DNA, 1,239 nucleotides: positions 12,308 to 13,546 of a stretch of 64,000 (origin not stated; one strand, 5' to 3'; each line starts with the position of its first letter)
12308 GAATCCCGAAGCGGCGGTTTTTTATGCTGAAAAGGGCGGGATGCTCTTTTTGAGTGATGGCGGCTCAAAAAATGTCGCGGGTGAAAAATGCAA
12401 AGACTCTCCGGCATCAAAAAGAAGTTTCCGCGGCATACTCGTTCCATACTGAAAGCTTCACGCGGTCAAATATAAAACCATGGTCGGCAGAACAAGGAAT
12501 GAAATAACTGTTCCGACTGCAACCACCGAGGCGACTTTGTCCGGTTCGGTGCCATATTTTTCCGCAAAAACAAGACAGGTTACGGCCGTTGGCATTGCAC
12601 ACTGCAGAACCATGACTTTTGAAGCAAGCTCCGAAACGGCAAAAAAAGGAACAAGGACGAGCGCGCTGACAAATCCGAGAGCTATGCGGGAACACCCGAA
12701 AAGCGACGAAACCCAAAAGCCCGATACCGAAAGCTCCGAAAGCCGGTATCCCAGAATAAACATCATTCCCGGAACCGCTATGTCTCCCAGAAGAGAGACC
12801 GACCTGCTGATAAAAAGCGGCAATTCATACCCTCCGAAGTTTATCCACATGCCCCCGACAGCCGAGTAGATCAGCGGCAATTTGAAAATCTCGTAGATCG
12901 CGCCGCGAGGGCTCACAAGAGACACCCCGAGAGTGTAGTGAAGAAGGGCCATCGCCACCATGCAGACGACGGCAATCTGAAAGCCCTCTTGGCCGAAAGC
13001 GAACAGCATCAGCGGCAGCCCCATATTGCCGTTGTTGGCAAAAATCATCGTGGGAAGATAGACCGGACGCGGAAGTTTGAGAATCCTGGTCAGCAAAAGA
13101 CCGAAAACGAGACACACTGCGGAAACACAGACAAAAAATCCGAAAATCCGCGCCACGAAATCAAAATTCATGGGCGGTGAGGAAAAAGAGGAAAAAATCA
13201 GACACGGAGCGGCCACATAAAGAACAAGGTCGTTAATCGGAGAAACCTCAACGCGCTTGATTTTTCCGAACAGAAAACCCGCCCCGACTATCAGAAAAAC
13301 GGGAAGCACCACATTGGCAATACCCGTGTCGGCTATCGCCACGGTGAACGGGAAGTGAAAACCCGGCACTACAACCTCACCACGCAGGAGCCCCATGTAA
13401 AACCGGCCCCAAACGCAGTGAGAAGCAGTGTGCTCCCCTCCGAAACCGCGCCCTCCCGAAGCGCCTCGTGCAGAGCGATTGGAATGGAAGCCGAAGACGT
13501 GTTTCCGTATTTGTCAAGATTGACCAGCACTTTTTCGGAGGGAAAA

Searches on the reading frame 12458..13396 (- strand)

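Call 55: search_protein_families(library=pfam, proteins=[window:12458-13396:-], max_evalue=0.001)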
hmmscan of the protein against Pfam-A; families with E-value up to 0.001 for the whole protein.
window:12458-13396:- (312 aa): 1 family
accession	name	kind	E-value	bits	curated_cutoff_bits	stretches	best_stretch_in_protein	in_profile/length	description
PF03547.23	Mem_trans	-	2.3e-28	99.2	25.7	2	169-306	199-342/343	Membrane transport protein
